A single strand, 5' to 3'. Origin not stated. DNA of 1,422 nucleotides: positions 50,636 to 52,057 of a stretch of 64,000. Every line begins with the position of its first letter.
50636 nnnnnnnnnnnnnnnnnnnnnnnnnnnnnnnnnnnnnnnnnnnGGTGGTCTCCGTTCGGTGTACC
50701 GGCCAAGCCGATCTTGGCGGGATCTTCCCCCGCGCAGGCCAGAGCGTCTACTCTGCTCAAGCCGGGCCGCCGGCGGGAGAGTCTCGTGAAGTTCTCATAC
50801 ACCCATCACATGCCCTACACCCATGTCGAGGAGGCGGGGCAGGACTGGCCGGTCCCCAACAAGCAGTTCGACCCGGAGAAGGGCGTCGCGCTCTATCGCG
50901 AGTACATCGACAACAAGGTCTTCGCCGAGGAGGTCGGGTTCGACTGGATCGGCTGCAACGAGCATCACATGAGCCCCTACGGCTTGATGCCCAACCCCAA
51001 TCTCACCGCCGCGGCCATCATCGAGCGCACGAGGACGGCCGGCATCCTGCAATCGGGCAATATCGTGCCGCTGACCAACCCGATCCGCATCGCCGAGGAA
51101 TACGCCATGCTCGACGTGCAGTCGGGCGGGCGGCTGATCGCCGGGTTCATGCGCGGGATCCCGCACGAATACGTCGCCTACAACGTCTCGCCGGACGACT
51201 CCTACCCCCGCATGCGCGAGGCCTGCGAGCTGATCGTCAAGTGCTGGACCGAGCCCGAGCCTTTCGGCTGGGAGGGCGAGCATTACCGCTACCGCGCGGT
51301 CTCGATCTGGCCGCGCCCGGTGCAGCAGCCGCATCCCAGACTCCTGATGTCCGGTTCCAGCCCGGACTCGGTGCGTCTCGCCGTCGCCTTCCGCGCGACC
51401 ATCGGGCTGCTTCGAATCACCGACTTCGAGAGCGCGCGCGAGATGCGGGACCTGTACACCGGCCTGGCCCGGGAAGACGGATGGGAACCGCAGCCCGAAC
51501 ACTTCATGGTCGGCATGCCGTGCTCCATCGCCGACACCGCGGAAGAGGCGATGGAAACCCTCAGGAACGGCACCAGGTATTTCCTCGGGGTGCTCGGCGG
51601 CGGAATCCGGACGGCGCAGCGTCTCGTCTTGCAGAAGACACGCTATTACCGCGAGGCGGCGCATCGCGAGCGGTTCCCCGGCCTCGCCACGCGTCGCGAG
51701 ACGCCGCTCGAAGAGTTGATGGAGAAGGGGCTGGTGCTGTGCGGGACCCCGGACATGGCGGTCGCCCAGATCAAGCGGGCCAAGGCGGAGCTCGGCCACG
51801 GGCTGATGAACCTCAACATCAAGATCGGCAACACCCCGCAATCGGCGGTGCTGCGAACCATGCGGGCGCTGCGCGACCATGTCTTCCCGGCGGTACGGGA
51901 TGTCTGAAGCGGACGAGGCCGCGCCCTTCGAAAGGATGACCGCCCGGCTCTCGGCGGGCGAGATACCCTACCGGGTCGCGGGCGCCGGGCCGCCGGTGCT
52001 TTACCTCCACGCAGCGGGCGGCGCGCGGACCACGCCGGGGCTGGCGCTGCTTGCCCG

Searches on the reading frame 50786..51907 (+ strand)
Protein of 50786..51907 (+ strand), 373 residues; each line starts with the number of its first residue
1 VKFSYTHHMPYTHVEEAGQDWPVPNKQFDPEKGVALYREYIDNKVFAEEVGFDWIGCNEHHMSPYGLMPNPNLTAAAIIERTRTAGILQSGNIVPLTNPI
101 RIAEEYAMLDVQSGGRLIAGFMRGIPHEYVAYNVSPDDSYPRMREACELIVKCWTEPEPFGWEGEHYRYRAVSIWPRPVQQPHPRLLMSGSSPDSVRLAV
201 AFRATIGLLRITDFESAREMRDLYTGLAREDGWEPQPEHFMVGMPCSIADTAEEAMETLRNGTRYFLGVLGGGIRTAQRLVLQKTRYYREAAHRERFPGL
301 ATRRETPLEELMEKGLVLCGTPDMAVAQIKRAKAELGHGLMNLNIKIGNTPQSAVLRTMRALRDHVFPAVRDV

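Call 5: search_protein_families(library=pfam, proteins=[window:50786-51907:+])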
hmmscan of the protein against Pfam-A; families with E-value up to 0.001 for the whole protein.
window:50786-51907:+ (373 aa): 1 family
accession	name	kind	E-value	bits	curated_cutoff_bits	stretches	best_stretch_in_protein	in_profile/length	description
PF00296.26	Bac_luciferase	-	9.9e-48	163.5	27.9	1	37-336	22-310/314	Luciferase-like monooxygenase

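Call 6: search_protein_families(library=ncbifam, proteins=[window:50786-51907:+])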
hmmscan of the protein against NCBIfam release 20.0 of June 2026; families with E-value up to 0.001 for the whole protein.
window:50786-51907:+ (373 aa): 20 families
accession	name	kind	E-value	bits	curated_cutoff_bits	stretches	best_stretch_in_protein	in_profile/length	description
TIGR03858.1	LLM_2I7G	subfamily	1.9e-24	86.3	462.25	1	36-371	24-337/337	Atu2307/SP_0267 family LLM class monooxygenase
TIGR03619.1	F420_Rv2161c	subfamily_domain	1.8e-22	80.1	166.9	1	47-255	7-231/247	TIGR03619 family F420-dependent LLM class oxidoreductase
TIGR04020.1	seco_metab_LLM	subfamily_domain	2.1e-20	73.1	244.45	1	36-266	17-249/341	MupA/Atu3671 family FMN-dependent luciferase-like monooxygenase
NF052254.1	luciferase_Alph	exception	1.8e-18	66.9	600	1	44-267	28-250/354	luciferase subunit alpha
TIGR03560.1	F420_Rv1855c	subfamily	3.8e-14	53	231.4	1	36-207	11-192/227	TIGR03560 family F420-dependent LLM class oxidoreductase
TIGR04036.1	LLM_CE1758_fam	subfamily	1.8e-13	50.1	479.1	1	42-184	32-174/355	CE1758 family FMN-dependent luciferase-like monooxygenase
TIGR04027.1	LLM_KPN_01858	hypoth_equivalog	1.4e-11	44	412.9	1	35-156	17-140/326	putative FMN-dependent luciferase-like monooxygenase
NF052255.1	luciferase_Beta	exception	3.5e-11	42.7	500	1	46-214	32-199/325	luciferase subunit beta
TIGR03621.1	F420_MSMEG_2516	subfamily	4e-11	42.6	213.15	1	46-213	22-180/295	TIGR03621 family F420-dependent LLM class oxidoreductase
TIGR03571.1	lucif_BA3436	subfamily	5.9e-11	42.2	303.9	1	72-264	70-257/304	TIGR03571 family LLM class oxidoreductase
TIGR03558.1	oxido_grp_1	subfamily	8.2e-11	41.7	166.95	1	46-286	28-262/325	MsnO8 family LLM class oxidoreductase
TIGR04021.1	LLM_DMSO2_sfnG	equivalog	9.3e-11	41.7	382.95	1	46-261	36-251/350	dimethylsulfone monooxygenase SfnG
TIGR03617.1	F420_MSMEG_2256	subfamily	6.7e-07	28.5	278.15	1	71-219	21-172/318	TIGR03617 family F420-dependent LLM class oxidoreductase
TIGR04024.1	F420_NP1902A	hypoth_equivalog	5.9e-06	25.2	345.4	1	41-276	18-245/330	TIGR04024 family LLM class F420-dependent oxidoreductase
TIGR03854.1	F420_MSMEG_3544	hypoth_equivalog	1.4e-05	24.6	295.6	1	70-261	42-231/290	TIGR03854 family LLM class F420-dependent oxidoreductase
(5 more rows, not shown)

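Call 7: find_homologous_proteins(query=window:50786-51904:+, max_evalue=1e-30)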
Query window:50786-51904:+ (373 aa): 1632 proteins with E <= 1e-30 among 4787 candidates; the best 120 are listed.
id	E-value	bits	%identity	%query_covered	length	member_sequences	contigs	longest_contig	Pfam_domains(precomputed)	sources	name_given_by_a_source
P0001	2.7e-231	785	89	100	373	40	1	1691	PF00296.27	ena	-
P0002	1.4e-230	783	89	100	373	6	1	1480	PF00296.27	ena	-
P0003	2.1e-199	680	76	100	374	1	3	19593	PF00296.27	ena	-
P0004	1.0e-196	672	75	100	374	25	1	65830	PF00296.27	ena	-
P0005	9.6e-196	668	75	100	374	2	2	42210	PF00296.27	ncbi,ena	-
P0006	2.8e-192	657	76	98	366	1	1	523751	PF00296.27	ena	-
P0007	4.1e-192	656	74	100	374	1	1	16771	PF00296.27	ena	-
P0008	2.7e-191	654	76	98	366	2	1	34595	PF00296.27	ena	-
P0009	1.4e-190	651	73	100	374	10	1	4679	PF00296.27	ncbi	-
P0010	2.1e-187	641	74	100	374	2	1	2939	PF00296.27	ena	-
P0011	7.3e-186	636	88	84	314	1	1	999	PF00296.27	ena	-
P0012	4.4e-184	630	72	100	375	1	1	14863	PF00296.27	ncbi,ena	-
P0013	1.3e-183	628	72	100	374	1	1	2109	PF00296.27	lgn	-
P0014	3.0e-183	627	71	100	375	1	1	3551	PF00296.27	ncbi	-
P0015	3.4e-182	624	72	100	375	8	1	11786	PF00296.27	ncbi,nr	ncbi:MAG: LLM class flavin-dependent oxidoreductase [Rhodospirillales bacterium]|nr:LLM class flavin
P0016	6.9e-182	623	71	100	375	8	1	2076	PF00296.27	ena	-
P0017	9.2e-180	616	74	98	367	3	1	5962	PF00296.27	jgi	jgi:alkanesulfonate monooxygenase SsuD/methylene tetrahydromethanopterin reductase-like flavin-depen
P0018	3.3e-177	607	72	98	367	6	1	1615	PF00296.27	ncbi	-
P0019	2.4e-176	604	91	74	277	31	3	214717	PF00296.27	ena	-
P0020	2.1e-172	591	68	100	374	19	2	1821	PF00296.27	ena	-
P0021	2.6e-172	591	67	100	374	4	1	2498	PF00296.27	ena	-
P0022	6.3e-170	583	68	100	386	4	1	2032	PF00296.27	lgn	-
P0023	7.2e-170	583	68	96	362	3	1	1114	PF00296.27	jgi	jgi:alkanesulfonate monooxygenase SsuD/methylene tetrahydromethanopterin reductase-like flavin-depen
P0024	9.5e-169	579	71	94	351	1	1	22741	PF00296.27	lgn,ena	-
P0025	5.3e-168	577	67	99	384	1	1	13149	PF00296.27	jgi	-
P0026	8.6e-168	576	67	100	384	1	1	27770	PF00296.27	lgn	-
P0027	2.5e-166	571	66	100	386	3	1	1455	PF00296.27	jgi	-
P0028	3.9e-166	571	67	98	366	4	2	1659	PF00296.27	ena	-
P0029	8.7e-166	570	67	99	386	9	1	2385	PF00296.27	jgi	jgi:alkanesulfonate monooxygenase SsuD/methylene tetrahydromethanopterin reductase-like flavin-depen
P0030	1.0e-165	569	67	100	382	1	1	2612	PF00296.27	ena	-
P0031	4.0e-164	564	65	99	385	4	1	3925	PF00296.27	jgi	-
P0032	6.3e-164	564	64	100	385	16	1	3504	PF00296.27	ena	-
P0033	1.5e-163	562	66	100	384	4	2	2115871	PF00296.27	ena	-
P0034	1.6e-163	562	64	100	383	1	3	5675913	PF00296.27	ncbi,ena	-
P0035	1.6e-163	562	65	99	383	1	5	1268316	PF00296.27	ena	-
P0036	1.6e-163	562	65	99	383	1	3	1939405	PF00296.27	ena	-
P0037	1.8e-163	562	65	99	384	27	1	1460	PF00296.27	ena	-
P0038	2.0e-163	562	65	99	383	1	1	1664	PF00296.27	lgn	-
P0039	2.0e-163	562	66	100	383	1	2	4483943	PF00296.27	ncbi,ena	-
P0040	2.8e-163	561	66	100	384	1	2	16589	PF00296.27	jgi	jgi:alkanesulfonate monooxygenase SsuD/methylene tetrahydromethanopterin reductase-like flavin-depen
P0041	2.8e-163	561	66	100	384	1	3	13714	PF00296.27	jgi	jgi:alkanesulfonate monooxygenase SsuD/methylene tetrahydromethanopterin reductase-like flavin-depen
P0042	3.1e-163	561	65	99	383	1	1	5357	PF00296.27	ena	-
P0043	4.1e-163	561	64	99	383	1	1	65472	PF00296.27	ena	-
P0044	4.2e-163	561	64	100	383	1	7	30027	PF00296.27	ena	-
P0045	4.2e-163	561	65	100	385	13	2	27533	PF00296.27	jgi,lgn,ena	-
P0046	4.2e-163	561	64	100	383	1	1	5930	PF00296.27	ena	-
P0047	5.1e-163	561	65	100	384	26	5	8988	PF00296.27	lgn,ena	-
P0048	5.7e-163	560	64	100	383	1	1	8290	PF00296.27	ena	-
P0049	5.8e-163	560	65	100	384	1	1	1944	PF00296.27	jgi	jgi:alkanesulfonate monooxygenase SsuD/methylene tetrahydromethanopterin reductase-like flavin-depen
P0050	7.8e-163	560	64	100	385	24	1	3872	PF00296.27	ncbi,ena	-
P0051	1.4e-162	559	64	99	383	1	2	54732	PF00296.27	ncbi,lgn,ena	-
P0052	1.5e-162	559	64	99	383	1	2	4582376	PF00296.27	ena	-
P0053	1.5e-162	559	64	100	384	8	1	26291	PF00296.27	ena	-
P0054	1.5e-162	559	64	100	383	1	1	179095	PF00296.27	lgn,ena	-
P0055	2.0e-162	559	65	100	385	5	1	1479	PF00296.27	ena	-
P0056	2.2e-162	559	64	99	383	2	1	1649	PF00296.27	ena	-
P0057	2.8e-162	558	65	99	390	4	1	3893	PF00296.27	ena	-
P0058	2.8e-162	558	64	100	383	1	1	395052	PF00296.27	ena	-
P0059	4.6e-162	557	64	99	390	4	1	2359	PF00296.27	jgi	-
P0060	5.3e-162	557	64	100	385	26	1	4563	PF00296.27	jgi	jgi:alkanesulfonate monooxygenase SsuD/methylene tetrahydromethanopterin reductase-like flavin-depen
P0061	5.5e-162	557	65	100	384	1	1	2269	PF00296.27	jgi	jgi:alkanesulfonate monooxygenase SsuD/methylene tetrahydromethanopterin reductase-like flavin-depen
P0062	5.7e-162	557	64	99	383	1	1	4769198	PF00296.27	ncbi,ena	-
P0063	6.1e-162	557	63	99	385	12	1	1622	PF00296.27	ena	-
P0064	6.1e-162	557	64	100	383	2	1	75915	PF00296.27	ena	-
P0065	6.3e-162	557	64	99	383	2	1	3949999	PF00296.27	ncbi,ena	-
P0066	7.0e-162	557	64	99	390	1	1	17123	PF00296.27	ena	-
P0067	7.4e-162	557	64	100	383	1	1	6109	PF00296.27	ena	-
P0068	7.7e-162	557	64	100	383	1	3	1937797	PF00296.27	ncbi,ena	-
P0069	8.6e-162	557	64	99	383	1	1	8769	PF00296.27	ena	-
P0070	9.0e-162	556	64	100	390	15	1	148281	PF00296.27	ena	-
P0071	9.1e-162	556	64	99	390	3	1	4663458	PF00296.27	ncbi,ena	-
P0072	9.4e-162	556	64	100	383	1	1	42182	PF00296.27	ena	-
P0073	1.0e-161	556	65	100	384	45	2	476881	PF00296.27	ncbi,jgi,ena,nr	ncbi:MAG: LLM class flavin-dependent oxidoreductase [Rhodospirillaceae bacterium]|jgi:alkanesulfonat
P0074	1.1e-161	556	63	99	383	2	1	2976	PF00296.27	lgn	-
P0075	1.2e-161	556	64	99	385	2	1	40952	PF00296.27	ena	-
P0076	1.7e-161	556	64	99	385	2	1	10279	PF00296.27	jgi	jgi:alkanesulfonate monooxygenase SsuD/methylene tetrahydromethanopterin reductase-like flavin-depen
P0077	1.9e-161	555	65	100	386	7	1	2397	PF00296.27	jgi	jgi:alkanesulfonate monooxygenase SsuD/methylene tetrahydromethanopterin reductase-like flavin-depen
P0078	2.1e-161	555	64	99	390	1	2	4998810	PF00296.27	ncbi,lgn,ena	-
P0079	2.2e-161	555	63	100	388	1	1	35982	PF00296.27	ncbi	-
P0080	2.3e-161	555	64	99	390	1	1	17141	PF00296.27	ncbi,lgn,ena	-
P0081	2.5e-161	555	63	100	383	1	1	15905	PF00296.27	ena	-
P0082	3.0e-161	555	64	100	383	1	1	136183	PF00296.27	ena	-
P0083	4.1e-161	554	64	99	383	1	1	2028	PF00296.27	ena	-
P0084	4.8e-161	554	64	99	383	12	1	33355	PF00296.27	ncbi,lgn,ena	-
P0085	1.0e-160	553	64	100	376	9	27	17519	PF00296.27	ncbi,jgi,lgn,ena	ncbi:MAG: LLM class flavin-dependent oxidoreductase [Alphaproteobacteria bacterium]|jgi:alkanesulfon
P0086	1.0e-160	553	63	100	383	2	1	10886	PF00296.27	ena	-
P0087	1.4e-160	553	64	99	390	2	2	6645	PF00296.27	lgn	-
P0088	2.3e-160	552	64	100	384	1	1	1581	PF00296.27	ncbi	-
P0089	3.8e-160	551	63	100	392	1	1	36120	PF00296.27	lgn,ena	-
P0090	5.1e-160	551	64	100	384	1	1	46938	PF00296.27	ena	-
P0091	5.2e-160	551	63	99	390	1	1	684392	PF00296.27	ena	-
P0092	6.8e-160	550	63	99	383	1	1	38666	PF00296.27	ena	-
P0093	2.0e-159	549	64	99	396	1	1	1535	PF00296.27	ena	-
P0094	4.7e-159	548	64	100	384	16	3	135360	PF00296.27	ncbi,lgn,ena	-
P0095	1.2e-157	543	63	100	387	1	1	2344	PF00296.27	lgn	-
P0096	1.7e-156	539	63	99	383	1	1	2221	PF00296.27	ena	-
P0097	6.8e-156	537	62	99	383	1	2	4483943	PF00296.27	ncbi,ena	-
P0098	7.6e-156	537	61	100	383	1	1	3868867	PF00296.27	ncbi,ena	-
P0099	1.6e-155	536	61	100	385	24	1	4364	PF00296.27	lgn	-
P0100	2.0e-155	536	61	100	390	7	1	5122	PF00296.27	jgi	jgi:alkanesulfonate monooxygenase SsuD/methylene tetrahydromethanopterin reductase-like flavin-depen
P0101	2.4e-155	535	61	99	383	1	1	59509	PF00296.27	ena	-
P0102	3.5e-155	535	62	100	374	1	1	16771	PF00296.27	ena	-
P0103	5.8e-155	534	62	99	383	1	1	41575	PF00296.27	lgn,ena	-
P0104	5.8e-155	534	62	99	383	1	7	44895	PF00296.27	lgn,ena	-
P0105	5.8e-155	534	62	99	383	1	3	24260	PF00296.27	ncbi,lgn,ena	-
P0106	5.8e-155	534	62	99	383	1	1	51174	PF00296.27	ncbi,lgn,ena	-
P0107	1.5e-154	533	61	99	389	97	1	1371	PF00296.27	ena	-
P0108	2.1e-154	532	62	99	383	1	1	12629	PF00296.27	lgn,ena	-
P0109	4.0e-154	531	62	99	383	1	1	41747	PF00296.27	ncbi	-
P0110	9.3e-154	530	60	100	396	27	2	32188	PF00296.27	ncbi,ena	-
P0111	1.0e-153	530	62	99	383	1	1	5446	PF00296.27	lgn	-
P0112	1.2e-153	530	61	100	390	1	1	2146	PF00296.27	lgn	-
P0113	1.6e-153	529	62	100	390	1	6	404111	PF00296.27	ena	-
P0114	1.8e-153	529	62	100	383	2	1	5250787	PF00296.27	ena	-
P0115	2.0e-153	529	62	100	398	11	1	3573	PF00296.27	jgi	jgi:alkanesulfonate monooxygenase SsuD/methylene tetrahydromethanopterin reductase-like flavin-depen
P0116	2.2e-153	529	61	99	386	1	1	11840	PF00296.27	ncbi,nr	ncbi:MAG: LLM class flavin-dependent oxidoreductase [Alphaproteobacteria bacterium]|nr:LLM class fla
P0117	2.5e-153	529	61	100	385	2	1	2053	PF00296.27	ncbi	-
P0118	2.6e-153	529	63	97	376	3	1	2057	PF00296.27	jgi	jgi:alkanesulfonate monooxygenase SsuD/methylene tetrahydromethanopterin reductase-like flavin-depen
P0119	3.2e-153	528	60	99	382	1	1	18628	PF00296.27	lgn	-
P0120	3.4e-153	528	60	99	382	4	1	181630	PF00296.27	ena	-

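Call 9: find_encoding_contigs(protein=P0004, flank=10000, max_places=3)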
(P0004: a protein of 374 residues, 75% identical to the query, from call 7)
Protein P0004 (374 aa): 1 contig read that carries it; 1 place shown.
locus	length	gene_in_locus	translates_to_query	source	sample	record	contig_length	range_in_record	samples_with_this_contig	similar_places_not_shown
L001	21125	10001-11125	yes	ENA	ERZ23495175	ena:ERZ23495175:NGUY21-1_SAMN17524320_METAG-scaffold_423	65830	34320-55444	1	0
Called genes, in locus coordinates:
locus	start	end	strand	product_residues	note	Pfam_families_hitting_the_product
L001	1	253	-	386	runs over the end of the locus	PF02771:Acyl-CoA_dh_N, PF02770:Acyl-CoA_dh_M, PF00441:Acyl-CoA_dh_1, PF08028:Acyl-CoA_dh_2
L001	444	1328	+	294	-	PF00561:Abhydrolase_1, PF12146:Hydrolase_4, PF12697:Abhydrolase_6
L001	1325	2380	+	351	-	PF26233:NicX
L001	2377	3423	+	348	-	PF00296:Bac_luciferase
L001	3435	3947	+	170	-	PF00694:Aconitase_C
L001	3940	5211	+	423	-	PF00330:Aconitase, PF28406:AcnX_3rd (faint)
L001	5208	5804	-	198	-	-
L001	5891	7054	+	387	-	PF02463:SMC_N (faint), PF00005:ABC_tran, PF13304:AAA_21 (faint), PF08402:TOBE_2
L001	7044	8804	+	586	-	PF00528:BPD_transp_1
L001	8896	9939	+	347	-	PF01547:SBP_bac_1 (weak), PF13416:SBP_bac_8, PF13343:SBP_bac_6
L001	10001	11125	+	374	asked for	PF00296:Bac_luciferase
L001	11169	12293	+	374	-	PF00296:Bac_luciferase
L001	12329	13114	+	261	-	PF00561:Abhydrolase_1 (weak), PF12697:Abhydrolase_6, PF12146:Hydrolase_4 (faint)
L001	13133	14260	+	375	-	PF00795:CN_hydrolase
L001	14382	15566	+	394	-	PF04909:Amidohydro_2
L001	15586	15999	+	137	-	PF03928:HbpS-like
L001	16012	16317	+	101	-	-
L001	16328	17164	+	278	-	PF02900:LigB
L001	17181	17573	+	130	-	PF01042:Ribonuc_L-PSP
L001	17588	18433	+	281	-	PF00561:Abhydrolase_1, PF12146:Hydrolase_4, PF12697:Abhydrolase_6, PF03096:Ndr (weak)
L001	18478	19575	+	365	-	-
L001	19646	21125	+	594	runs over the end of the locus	PF00528:BPD_transp_1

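Call 10: find_encoding_contigs(protein=P0019, flank=10000, max_places=3)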
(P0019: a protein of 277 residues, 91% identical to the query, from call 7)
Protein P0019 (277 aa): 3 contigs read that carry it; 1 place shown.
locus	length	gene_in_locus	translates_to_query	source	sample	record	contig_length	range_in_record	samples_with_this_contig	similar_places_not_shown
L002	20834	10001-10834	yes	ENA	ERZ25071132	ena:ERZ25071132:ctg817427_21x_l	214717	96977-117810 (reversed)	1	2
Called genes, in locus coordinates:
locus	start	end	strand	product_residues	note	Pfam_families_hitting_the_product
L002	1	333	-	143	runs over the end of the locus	PF13577:SnoaL_4, PF14534:DUF4440, PF12680:SnoaL_2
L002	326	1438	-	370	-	PF00005:ABC_tran, PF13304:AAA_21 (faint), PF08402:TOBE_2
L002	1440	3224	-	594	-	PF00528:BPD_transp_1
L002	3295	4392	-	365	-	-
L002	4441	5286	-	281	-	PF00561:Abhydrolase_1, PF12146:Hydrolase_4, PF12697:Abhydrolase_6, PF03096:Ndr (weak)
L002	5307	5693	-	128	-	PF01042:Ribonuc_L-PSP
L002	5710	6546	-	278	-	PF02900:LigB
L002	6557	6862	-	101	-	-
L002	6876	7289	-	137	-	PF03928:HbpS-like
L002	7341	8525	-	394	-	PF04909:Amidohydro_2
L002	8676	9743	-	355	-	PF00795:CN_hydrolase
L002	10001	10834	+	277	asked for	PF00296:Bac_luciferase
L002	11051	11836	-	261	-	PF00561:Abhydrolase_1 (weak), PF12697:Abhydrolase_6, PF12146:Hydrolase_4 (faint)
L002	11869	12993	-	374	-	PF00296:Bac_luciferase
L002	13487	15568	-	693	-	PF27207:Y4lR_2nd, PF27203:Y4lR_C, PF03695:UPF0149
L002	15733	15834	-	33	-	-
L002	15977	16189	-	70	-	PF05930:Phage_AlpA, PF12728:HTH_17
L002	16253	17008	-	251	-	-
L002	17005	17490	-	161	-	PF02534:T4SS-DNA_transf, PF12696:TraG-D_C (weak)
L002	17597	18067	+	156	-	PF27227:Endonuc-like_C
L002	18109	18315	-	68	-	-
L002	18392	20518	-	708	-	PF03235:GmrSD_N, PF07510:GmrSD_C, PF18899:DUF5655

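Call 11: find_related_loci(query=window:50786-51904:+, collection=genome_contigs, flank=8000)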
Query window:50786-51904:+ (373 aa) in genome_contigs; peptide patterns used: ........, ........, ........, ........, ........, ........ (x = any residue, [..] = any of these).
600 stretches matched a pattern (row limit reached: there are more); 574 encode a relative of the query (tblastn E <= 1e-3); the best 80 are kept; 80 distinct loci.
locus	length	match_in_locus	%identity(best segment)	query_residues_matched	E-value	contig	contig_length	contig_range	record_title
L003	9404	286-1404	95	1-373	0e+0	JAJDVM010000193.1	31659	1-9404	MAG: Defluviicoccus sp. isolate jk18x22bins.41 k141_427823, whole genome shotgun sequence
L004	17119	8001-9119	93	1-373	0e+0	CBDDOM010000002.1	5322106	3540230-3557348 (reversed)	MAG: Alphaproteobacteria bacterium isolate 78d396fd-9330-4943-9dc2-f94f35060de0 genome assembly, contig: contig_2, whole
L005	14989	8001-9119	74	1-372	0e+0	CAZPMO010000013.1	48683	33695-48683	MAG TPA_asm: uncultured Rhodospirillaceae bacterium isolate SRP200020_co5_379 genome assembly, contig: NODE_1031_length_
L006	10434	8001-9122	69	1-373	2e-176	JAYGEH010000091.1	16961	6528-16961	MAG: Rhodospirillales bacterium isolate OC6_3000m_MAG_133 OC6_3000m_contig_2479488, whole genome shotgun sequence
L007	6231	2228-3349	64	1-373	1e-169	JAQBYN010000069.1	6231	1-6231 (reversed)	MAG: Proteobacteria bacterium isolate casp150-mb.32 NODE_30646_length_6231_cov_0.117091, whole genome shotgun sequence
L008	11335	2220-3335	64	1-371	2e-167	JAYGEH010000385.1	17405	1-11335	MAG: Rhodospirillales bacterium isolate OC6_3000m_MAG_133 OC6_3000m_contig_1363575, whole genome shotgun sequence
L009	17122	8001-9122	66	1-373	2e-167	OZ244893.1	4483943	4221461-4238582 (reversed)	MAG: Alphaproteobacteria bacterium isolate 8d260e76-c7c9-464a-a4bf-10cd05cc896f genome assembly, chromosome: 1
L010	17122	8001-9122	64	1-373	3e-166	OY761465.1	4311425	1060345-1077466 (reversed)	MAG: Candidatus Binatia bacterium isolate d3e24e22-6b5b-4867-8422-75782eed2520 genome assembly, chromosome: 1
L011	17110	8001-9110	65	3-371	3e-166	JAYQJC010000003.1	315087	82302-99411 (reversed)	MAG: Alphaproteobacteria bacterium isolate SD4487_NP_metabat_bins_2.tsv.493 contig_13766_pilon, whole genome shotgun seq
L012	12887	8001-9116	64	1-371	2e-166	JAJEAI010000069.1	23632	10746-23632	MAG: Candidatus Binatia bacterium isolate jk18x7bins.45 k141_512311, whole genome shotgun sequence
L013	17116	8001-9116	64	1-371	5e-166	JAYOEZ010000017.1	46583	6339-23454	MAG: Alphaproteobacteria bacterium isolate 139552_S154_concoct_bins.tsv.149_sub NODE_748_length_46583_cov_10.941326, who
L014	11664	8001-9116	64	1-371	2e-165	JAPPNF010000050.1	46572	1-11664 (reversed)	MAG: Deltaproteobacteria bacterium isolate RHO3_bin_65 NODE_1658_length_46572_cov_196.739171, whole genome shotgun seque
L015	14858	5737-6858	63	1-373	7e-165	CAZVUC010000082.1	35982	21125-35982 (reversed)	MAG TPA_asm: uncultured Syntrophobacterales bacterium isolate SRP338948_co1_39 genome assembly, contig: k141_473982, who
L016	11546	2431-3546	64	1-371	1e-164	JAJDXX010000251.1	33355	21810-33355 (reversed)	MAG: Candidatus Binatia bacterium isolate jk18x27bins.63 k141_1052471, whole genome shotgun sequence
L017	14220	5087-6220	59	1-373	4e-160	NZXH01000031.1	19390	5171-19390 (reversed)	MAG: Rhodospirillaceae bacterium isolate NAT392 45025, whole genome shotgun sequence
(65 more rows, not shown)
